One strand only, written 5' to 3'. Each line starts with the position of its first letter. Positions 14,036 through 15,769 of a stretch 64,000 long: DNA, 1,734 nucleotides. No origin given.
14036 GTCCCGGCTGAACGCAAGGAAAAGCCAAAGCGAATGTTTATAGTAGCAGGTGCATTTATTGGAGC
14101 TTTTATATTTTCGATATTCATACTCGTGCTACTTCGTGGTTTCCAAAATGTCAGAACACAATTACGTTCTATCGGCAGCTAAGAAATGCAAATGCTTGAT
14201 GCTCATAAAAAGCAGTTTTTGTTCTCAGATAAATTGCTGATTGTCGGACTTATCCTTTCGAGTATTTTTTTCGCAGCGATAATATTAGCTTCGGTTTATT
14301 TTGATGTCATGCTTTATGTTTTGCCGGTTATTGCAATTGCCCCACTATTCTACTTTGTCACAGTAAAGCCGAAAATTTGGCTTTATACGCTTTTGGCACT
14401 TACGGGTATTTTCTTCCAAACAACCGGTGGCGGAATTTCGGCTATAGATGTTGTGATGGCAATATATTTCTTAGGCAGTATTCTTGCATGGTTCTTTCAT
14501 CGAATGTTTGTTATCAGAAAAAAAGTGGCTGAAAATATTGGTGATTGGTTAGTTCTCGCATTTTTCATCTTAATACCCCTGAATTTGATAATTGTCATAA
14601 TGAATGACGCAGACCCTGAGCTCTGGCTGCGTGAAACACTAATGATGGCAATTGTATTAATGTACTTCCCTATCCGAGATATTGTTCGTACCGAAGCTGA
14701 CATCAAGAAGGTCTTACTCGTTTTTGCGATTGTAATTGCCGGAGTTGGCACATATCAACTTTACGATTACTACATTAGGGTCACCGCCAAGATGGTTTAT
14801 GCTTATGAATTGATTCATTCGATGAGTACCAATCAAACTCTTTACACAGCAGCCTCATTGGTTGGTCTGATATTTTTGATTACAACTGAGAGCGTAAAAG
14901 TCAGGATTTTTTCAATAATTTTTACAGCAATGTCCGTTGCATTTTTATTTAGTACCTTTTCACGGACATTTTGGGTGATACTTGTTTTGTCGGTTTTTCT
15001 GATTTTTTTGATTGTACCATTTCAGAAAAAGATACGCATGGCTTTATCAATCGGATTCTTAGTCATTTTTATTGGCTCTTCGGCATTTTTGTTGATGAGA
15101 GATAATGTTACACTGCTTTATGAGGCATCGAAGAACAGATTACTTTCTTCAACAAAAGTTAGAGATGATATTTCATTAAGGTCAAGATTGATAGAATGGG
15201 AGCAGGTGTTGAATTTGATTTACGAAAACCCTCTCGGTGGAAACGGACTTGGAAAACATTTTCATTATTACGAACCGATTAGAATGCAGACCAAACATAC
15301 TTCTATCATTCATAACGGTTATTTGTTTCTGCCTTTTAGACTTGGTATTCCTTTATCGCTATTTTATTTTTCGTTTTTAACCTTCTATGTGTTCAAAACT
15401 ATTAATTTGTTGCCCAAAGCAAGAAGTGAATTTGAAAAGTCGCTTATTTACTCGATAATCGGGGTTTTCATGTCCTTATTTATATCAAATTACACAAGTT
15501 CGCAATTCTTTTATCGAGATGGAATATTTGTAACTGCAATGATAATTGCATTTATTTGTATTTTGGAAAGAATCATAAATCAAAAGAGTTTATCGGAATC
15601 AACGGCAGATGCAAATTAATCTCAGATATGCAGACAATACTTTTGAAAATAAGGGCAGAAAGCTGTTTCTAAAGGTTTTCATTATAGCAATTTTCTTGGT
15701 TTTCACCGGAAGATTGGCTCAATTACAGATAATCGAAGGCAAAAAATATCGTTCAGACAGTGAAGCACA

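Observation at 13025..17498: Wzz - Wzy_C(O-antigen-ligase family) - PBP2 linkage with translational coupling, no rodA/mreCD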

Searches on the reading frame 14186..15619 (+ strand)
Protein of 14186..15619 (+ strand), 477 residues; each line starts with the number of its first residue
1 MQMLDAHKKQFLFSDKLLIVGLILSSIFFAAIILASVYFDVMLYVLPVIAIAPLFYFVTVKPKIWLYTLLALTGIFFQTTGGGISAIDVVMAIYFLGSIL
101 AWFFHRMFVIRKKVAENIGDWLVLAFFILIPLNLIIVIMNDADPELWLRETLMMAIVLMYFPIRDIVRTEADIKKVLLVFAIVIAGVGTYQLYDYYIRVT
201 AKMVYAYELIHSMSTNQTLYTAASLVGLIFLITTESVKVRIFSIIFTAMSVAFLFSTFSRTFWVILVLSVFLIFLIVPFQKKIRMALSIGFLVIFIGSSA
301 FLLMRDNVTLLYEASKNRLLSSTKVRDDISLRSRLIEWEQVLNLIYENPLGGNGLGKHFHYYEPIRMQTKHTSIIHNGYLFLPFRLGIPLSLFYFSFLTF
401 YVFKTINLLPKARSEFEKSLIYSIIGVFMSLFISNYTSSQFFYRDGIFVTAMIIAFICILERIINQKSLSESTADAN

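Call 3: search_protein_families(library=pfam, proteins=[window:14186-15619:+], max_evalue=0.01)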
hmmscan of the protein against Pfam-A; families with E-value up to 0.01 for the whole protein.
window:14186-15619:+ (477 aa): 1 family
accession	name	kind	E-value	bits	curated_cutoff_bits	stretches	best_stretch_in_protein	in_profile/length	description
PF04932.20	Wzy_C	-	2.3e-16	60.3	31.7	1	247-395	3-149/149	O-Antigen ligase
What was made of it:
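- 14186..15619 (+): Wzy_C / O-antigen-ligase-family GT-C(B) membrane glycosyltransferase, 477 aa (about 12 TM helices, large periplasmic loop). Pfam Wzy_C 60.3 bits (call 3).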

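Call 4: search_protein_families(library=ncbifam, proteins=[window:14186-15619:+], max_evalue=0.01)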
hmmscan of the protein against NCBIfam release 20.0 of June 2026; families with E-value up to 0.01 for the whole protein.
window:14186-15619:+ (477 aa): 1 family
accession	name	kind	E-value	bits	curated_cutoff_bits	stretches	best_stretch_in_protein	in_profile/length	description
TIGR00947.1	2A73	equivalog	2.8e-07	29.9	366.4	1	227-373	185-332/425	IctB family putative bicarbonate transporter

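Call 9: find_homologous_proteins(query=window:14186-15619:+)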
Query window:14186-15619:+ (477 aa): 33 proteins with E <= 0.001 among 8000 candidates.
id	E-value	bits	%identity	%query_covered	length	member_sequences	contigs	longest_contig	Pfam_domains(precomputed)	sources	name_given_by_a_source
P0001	7.0e-297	1003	100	100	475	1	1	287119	PF04932.21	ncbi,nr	ncbi:MAG: O-antigen ligase family protein [Candidatus Kapabacteria bacterium]|nr:O-antigen ligase fa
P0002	1.2e-272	923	90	100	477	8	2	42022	PF04932.21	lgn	-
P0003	2.6e-214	731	69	100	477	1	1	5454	PF04932.21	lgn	-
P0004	1.3e-177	610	60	96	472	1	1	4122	PF04932.21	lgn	-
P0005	9.7e-176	604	59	99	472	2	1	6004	PF04932.21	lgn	-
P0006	2.9e-159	549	54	93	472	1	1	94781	PF04932.21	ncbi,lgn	-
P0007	3.6e-116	407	42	97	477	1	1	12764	PF04932.21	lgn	-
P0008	8.6e-116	406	42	97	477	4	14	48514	PF04932.21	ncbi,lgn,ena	-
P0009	2.1e-115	405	45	94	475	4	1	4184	PF04932.21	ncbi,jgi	ncbi:MAG: O-antigen ligase family protein [Candidatus Kapaibacterium sp.]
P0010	2.8e-110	388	41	99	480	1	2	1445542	PF04932.21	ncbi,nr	ncbi:MAG: O-antigen ligase family protein [Candidatus Kapabacteria bacterium]|nr:O-antigen ligase fa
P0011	1.3e-108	382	42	93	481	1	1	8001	PF04932.21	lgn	-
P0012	3.5e-108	381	42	94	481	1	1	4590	PF04932.21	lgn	-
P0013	4.2e-108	381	43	97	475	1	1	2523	PF04932.21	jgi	-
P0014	3.3e-107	378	40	97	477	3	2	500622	PF04932.21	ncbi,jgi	ncbi:hypothetical protein MASR1M45_15030 [Candidatus Kapaibacterium sp.]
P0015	1.1e-106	376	41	97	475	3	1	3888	PF04932.21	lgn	-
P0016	1.1e-106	376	42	94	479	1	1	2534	PF04932.21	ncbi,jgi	ncbi:MAG: O-antigen ligase family protein [Candidatus Gastranaerophilaceae bacterium]|jgi:O-antigen 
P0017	9.0e-106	373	43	90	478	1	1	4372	PF04932.21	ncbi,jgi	ncbi:MAG: O-antigen ligase family protein [Candidatus Gastranaerophilaceae bacterium]|jgi:O-antigen 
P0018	9.0e-103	363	42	94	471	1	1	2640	PF04932.21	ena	-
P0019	1.8e-102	362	43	85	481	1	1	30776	PF04932.21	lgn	-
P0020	3.2e-98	348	39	94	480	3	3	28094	PF04932.21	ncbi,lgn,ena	-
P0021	4.0e-80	288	35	94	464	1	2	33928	PF04932.21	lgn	-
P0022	3.2e-78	282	36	91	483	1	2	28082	PF04932.21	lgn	-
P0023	4.9e-73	265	35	92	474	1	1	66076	PF04932.21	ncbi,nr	ncbi:MAG: O-antigen ligase family protein [Candidatus Kapabacteria bacterium]|nr:O-antigen ligase fa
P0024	6.4e-70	255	34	89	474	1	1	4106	PF04932.21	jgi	jgi:O-antigen ligase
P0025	1.3e-67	247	32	96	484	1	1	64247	PF04932.21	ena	-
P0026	3.8e-67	246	33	94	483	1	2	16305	PF04932.21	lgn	-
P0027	9.9e-67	244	35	97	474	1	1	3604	PF04932.21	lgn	-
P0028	2.5e-59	220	34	90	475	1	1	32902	PF04932.21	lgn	-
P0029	1.5e-58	217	41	61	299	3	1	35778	PF04932.21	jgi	jgi:O-antigen ligase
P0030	8.5e-49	185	32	87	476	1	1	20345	PF04932.21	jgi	-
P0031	6.8e-45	172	32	97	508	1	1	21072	PF04932.21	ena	-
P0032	5.4e-40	156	29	89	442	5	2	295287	PF04932.21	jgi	jgi:O-antigen ligase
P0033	3.3e-30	124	24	92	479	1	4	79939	PF04932.21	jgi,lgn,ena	-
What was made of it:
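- Checked: NCBI's call for the same protein starts 2 codons later (P0001, 475 aa, call 9).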

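Call 11: find_encoding_contigs(protein=P0010, flank=10000, max_places=2)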
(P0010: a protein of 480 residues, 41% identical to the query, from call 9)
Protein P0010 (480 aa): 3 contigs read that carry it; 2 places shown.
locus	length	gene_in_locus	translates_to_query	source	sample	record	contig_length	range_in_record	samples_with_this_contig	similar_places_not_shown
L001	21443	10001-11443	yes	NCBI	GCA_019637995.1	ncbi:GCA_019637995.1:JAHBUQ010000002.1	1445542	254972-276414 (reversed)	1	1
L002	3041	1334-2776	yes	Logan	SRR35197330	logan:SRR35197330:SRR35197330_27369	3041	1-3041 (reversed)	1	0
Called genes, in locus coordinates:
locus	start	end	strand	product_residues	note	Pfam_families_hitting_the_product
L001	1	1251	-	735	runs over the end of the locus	PF07715:Plug (weak), PF00593:TonB_dep_Rec_b-barrel, PF14905:OMP_b-brl_3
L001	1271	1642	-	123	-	-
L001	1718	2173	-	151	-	-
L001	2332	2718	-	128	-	-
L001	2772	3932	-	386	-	PF00515:TPR_1 (faint), PF07719:TPR_2 (faint), PF13174:TPR_6 (faint), PF13181:TPR_8 (faint)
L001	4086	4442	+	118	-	PF00403:HMA (weak)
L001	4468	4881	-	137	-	PF00472:RF-1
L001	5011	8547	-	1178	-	PF12705:PDDEXK_1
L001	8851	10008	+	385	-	PF02706:Wzz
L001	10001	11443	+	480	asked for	PF04932:Wzy_C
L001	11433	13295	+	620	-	PF03717:PBP_dimer, PF00905:Transpeptidase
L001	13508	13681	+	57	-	-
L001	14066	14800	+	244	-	-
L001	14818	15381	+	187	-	-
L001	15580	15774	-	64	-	-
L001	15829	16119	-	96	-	-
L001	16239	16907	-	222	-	PF01121:CoaE, PF13238:AAA_18 (faint)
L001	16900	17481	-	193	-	PF03358:FMN_red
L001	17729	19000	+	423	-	PF00675:Peptidase_M16, PF05193:Peptidase_M16_C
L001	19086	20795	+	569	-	PF04231:Endonuclease_1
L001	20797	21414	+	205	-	PF02545:Maf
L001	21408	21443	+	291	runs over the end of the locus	PF00528:BPD_transp_1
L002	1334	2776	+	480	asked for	PF04932:Wzy_C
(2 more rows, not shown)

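Call 12: find_encoding_contigs(protein=P0023, flank=10000, max_places=2)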
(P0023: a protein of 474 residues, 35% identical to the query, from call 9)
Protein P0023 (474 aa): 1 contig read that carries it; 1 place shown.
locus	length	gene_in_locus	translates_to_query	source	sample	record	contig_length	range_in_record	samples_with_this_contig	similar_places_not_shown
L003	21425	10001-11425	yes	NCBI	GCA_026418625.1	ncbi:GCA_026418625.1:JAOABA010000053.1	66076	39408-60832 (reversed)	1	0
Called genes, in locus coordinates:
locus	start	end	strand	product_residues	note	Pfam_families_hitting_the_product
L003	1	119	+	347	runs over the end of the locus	PF02547:Queuosine_synth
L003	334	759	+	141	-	PF00717:Peptidase_S24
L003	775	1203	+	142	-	PF00717:Peptidase_S24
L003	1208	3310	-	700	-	PF13426:PAS_9 (faint), PF00512:HisKA, PF02518:HATPase_c, PF00072:Response_reg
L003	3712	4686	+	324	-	PF26233:NicX, PF02073:Peptidase_M29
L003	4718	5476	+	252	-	PF02146:SIR2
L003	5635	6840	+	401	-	PF05922:Inhibitor_I9, PF00082:Peptidase_S8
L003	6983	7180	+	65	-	PF01632:Ribosomal_L35p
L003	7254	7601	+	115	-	PF00453:Ribosomal_L20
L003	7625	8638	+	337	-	PF02912:Phe_tRNA-synt_N, PF01409:tRNA-synt_2d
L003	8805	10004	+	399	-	PF02706:Wzz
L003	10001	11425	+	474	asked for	PF04932:Wzy_C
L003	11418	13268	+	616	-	PF03717:PBP_dimer, PF00905:Transpeptidase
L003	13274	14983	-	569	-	PF00929:RNase_T, PF01541:GIY-YIG (weak), PF27096:UvrC_M, PF02151:UVR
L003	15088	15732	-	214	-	PF00702:Hydrolase, PF13419:HAD_2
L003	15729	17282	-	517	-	PF01209:Ubie_methyltran (faint), PF22458:RsmF-B_ferredox, PF01189:Methyltr_RsmB-F, PF13847:Methyltransf_31 (weak)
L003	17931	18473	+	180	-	PF13860:FlgD_ig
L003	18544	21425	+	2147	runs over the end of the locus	-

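Call 13: find_encoding_contigs(protein=P0032, flank=10000, max_places=2)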
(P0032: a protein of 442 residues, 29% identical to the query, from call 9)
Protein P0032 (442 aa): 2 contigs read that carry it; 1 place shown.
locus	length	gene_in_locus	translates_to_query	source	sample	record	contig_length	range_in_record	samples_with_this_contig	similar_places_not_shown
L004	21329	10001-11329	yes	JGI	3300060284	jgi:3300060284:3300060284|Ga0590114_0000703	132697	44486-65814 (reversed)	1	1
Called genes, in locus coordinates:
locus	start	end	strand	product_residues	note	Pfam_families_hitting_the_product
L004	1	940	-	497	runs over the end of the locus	PF02074:Peptidase_M32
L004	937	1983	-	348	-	PF02547:Queuosine_synth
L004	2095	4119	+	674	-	PF00270:DEAD (faint), PF04851:ResIII, PF17757:UvrB_inter, PF27431:UvrB_3rd, PF00271:Helicase_C, PF12344:UvrB, PF02151:UVR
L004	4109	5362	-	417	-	PF13439:Glyco_transf_4 (faint), PF13692:Glyco_trans_1_4, PF13524:Glyco_trans_1_2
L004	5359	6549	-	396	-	PF20706:GT4-conflict, PF00534:Glycos_transf_1, PF13524:Glyco_trans_1_2, PF13692:Glyco_trans_1_4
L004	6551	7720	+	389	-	PF13439:Glyco_transf_4 (weak), PF13579:Glyco_trans_4_4 (weak), PF00534:Glycos_transf_1, PF13692:Glyco_trans_1_4, PF13524:Glyco_trans_1_2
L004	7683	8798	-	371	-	PF13439:Glyco_transf_4, PF20706:GT4-conflict, PF00534:Glycos_transf_1, PF13692:Glyco_trans_1_4, PF13524:Glyco_trans_1_2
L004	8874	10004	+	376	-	PF02706:Wzz (weak)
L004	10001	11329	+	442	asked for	PF04932:Wzy_C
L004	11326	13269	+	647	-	PF03717:PBP_dimer, PF00905:Transpeptidase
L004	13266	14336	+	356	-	PF13531:SBP_bac_11 (faint), PF01547:SBP_bac_1, PF13416:SBP_bac_8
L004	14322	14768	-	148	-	PF10604:Polyketide_cyc2 (weak), PF03364:Polyketide_cyc (weak)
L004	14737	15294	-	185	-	PF00293:NUDIX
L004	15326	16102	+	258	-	PF01416:PseudoU_synth_1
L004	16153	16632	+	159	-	PF01641:SelR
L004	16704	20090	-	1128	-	PF00873:ACR_tran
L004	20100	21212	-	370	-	PF25997:BSH_YhbJ (faint), PF00364:Biotin_lipoyl (faint), PF25917:BSH_RND, PF25919:BSH_CusB (weak), PF25973:BSH_CzcB (faint), PF25967:RND-MFP_C, PF25989:YknX_C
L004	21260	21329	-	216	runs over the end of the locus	PF00440:TetR_N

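Call 30: search_solved_structures(query=A1, max_evalue=10, show_alignments=2)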
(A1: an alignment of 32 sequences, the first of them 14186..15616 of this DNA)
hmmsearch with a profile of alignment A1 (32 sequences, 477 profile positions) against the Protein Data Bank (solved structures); distinct sequences matched with E-value up to 10: 1.
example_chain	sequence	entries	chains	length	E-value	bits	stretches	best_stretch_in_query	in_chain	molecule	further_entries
7tpg_B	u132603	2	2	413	0.00031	22.7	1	254-445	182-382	Putative cell surface polysaccharide polymerase/ligase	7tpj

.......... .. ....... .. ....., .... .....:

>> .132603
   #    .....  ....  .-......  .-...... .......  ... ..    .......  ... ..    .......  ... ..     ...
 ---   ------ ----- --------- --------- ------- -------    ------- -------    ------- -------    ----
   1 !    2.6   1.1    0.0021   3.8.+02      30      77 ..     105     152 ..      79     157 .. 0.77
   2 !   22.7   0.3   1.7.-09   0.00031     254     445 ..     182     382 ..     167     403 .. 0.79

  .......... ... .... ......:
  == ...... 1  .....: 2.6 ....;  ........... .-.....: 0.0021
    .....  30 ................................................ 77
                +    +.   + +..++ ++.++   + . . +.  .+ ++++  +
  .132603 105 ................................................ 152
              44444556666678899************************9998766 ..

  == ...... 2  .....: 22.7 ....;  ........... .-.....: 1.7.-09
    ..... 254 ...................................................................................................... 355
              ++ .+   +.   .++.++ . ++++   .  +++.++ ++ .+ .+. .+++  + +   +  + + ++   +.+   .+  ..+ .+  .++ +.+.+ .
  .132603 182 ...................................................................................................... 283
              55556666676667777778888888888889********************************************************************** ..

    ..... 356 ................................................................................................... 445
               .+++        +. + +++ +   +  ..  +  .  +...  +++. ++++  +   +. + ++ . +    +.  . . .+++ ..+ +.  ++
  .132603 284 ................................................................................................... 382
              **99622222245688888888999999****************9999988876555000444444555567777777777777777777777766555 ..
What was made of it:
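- On SEDS (FtsW/RodA/SpoVE, PF01098, CAZy GT119): The profile against all PDB sequences returns WaaL only (call 30).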

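Call 32: predict_structure(alignment_id=A1)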
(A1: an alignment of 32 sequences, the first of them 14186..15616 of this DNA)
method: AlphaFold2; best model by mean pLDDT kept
length: 477 residues; sequences in the alignment: 32
mean_pLDDT: 84.2   pTM: 0.83
mean pLDDT of the five models: 84.2, 83.1, 82.1, 82.0, 81.2
residues with pLDDT >= 90: 232; 70-90: 178; 50-70: 51; < 50: 16
segments of 3 or more residues with pLDDT < 50: 1-13
pLDDT, mean of each block of 10 residues (from residue 1): 42 55 75 71 63 81 91 80 66 87 92 94 96 93 88 93 94 94 92 79 54 75 94 88 93 84 88 85 87 85 75 71 64 90 96 91 88 91 96 97 95 92 94 91 92 97 90 65
secondary structure, 60 per line:
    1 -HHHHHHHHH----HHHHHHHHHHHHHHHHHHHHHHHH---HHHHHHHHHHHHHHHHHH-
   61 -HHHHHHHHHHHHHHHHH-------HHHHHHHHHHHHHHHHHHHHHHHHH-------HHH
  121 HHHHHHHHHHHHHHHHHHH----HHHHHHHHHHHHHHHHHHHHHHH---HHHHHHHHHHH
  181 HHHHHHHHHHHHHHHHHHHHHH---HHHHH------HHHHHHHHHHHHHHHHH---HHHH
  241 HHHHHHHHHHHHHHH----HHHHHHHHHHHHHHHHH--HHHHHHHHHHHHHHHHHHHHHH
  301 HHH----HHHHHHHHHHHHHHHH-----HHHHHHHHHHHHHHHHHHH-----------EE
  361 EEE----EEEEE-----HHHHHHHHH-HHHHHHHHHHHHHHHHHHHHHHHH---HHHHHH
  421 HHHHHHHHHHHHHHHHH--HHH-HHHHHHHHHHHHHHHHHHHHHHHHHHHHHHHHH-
elements in order: H2-10 H15-38 H42-59 H62-78 H86-110 H118-139 H144-166 H170-202 H206-210 H217-233 H237-255 H260-276 H279-303 H308-323 H329-347 E359-363 E368-372 H378-386 H388-411 H415-437 H444-476
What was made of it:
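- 14186..15619 (+): AF2 model pLDDT 84 (call 32).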
